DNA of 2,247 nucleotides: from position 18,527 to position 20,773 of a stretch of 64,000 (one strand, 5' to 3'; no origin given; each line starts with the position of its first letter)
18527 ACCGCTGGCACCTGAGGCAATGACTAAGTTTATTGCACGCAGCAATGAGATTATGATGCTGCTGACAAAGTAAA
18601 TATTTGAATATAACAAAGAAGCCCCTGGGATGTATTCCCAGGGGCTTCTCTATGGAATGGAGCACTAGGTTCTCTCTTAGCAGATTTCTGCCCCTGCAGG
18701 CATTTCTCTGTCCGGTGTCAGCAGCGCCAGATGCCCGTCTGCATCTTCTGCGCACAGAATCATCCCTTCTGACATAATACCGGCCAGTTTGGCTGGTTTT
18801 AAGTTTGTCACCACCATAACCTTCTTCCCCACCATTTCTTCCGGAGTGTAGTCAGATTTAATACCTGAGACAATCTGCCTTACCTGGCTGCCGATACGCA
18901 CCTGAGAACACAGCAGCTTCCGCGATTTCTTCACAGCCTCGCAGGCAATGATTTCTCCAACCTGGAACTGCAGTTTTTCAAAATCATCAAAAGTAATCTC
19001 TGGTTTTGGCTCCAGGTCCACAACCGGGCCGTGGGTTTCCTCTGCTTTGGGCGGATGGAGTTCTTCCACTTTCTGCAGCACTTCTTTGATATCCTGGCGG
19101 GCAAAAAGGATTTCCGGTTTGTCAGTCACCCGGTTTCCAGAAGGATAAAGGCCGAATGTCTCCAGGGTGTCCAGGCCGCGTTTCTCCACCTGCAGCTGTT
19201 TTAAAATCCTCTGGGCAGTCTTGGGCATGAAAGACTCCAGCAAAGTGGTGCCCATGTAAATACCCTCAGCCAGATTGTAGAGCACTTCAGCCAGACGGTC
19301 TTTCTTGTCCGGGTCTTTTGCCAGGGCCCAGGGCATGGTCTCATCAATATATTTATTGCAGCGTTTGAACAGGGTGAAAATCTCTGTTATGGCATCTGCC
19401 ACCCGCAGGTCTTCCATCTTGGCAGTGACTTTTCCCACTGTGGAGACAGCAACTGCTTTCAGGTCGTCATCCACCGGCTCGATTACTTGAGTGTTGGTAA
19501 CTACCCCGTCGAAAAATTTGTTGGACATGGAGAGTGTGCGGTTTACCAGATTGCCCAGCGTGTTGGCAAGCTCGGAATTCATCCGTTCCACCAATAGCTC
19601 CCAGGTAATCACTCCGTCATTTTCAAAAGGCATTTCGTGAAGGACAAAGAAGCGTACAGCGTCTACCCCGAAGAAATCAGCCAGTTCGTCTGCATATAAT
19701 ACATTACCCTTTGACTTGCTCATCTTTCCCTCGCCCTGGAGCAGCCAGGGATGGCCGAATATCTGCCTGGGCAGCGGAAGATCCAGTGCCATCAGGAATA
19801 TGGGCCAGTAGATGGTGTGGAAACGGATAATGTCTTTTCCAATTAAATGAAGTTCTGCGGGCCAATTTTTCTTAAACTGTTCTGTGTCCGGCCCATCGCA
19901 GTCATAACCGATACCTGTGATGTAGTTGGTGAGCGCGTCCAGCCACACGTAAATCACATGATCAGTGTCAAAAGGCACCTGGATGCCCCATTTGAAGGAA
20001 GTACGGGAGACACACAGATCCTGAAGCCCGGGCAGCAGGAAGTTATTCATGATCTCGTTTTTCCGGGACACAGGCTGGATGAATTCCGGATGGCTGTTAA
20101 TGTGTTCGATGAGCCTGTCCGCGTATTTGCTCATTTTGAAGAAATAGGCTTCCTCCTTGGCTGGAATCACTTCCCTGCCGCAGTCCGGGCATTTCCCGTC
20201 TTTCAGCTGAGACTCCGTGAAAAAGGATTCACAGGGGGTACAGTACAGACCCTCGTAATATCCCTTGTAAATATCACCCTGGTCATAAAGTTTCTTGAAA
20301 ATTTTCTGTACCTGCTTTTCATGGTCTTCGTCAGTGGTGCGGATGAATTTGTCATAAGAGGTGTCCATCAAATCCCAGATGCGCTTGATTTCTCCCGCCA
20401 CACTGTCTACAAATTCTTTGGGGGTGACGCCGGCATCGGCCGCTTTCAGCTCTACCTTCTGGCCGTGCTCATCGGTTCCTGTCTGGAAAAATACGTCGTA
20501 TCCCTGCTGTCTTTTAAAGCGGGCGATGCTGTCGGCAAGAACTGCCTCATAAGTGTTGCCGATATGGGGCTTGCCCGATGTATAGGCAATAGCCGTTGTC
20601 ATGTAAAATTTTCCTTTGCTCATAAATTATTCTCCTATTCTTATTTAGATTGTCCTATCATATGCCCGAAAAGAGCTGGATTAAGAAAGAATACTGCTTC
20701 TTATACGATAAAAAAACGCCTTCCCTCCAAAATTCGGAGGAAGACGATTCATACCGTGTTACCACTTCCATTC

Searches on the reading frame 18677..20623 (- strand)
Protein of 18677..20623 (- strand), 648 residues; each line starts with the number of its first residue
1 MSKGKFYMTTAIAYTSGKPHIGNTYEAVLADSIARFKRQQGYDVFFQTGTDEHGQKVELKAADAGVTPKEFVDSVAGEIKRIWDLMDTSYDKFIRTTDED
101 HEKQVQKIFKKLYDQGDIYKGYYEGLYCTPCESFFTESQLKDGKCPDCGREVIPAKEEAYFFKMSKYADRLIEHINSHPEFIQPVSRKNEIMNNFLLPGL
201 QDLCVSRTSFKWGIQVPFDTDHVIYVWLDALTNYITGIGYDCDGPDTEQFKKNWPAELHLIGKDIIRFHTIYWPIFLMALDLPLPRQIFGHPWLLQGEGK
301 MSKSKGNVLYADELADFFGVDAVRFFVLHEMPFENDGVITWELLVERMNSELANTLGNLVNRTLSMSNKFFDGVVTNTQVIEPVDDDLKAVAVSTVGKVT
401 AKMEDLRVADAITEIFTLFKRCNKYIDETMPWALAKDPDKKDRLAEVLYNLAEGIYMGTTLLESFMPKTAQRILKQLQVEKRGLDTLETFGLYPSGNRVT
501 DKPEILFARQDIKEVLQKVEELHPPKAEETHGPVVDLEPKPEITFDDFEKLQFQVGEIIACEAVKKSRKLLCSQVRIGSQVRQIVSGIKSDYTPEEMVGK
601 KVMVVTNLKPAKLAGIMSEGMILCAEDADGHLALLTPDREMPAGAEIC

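Call 64: list_cluster_members(proteins=[window:18677-20623:-, window:29893-32331:+, window:26393-28402:+, window:25236-26393:+, window:28392-28895:+, window:16491-18599:+])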
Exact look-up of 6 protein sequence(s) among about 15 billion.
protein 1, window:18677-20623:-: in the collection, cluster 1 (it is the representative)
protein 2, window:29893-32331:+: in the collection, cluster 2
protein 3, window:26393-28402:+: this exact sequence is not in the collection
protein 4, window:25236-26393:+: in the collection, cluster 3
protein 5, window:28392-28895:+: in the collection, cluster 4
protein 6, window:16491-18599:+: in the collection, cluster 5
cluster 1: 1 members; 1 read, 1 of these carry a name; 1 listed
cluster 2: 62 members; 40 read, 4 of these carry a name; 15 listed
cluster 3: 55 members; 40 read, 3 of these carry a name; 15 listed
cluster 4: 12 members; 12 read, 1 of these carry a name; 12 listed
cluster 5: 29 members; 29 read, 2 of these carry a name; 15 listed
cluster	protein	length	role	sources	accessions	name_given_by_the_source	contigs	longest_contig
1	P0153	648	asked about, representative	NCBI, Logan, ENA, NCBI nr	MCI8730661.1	MAG: methionine--tRNA ligase [Lachnospiraceae bacterium] | methionine--tRNA ligase [Lachnospiraceae bacterium]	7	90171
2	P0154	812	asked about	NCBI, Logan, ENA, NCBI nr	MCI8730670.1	MAG: leucine-rich repeat protein [Lachnospiraceae bacterium] | leucine-rich repeat protein [Lachnospiraceae bacterium]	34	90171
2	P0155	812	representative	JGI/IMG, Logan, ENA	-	-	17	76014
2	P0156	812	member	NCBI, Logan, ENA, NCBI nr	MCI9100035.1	MAG: leucine-rich repeat protein [Lachnospiraceae bacterium] | leucine-rich repeat protein [Lachnospiraceae bacterium]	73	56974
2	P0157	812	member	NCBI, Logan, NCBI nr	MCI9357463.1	MAG: leucine-rich repeat protein [Lachnospiraceae bacterium] | leucine-rich repeat protein [Lachnospiraceae bacterium]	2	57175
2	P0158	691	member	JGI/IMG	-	hypothetical protein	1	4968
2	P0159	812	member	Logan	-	-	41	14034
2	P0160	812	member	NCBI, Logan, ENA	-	-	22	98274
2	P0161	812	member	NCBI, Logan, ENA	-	-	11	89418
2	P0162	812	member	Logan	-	-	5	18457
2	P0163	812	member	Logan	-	-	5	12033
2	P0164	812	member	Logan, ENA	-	-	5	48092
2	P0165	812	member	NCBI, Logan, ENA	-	-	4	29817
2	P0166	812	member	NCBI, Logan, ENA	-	-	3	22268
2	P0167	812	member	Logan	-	-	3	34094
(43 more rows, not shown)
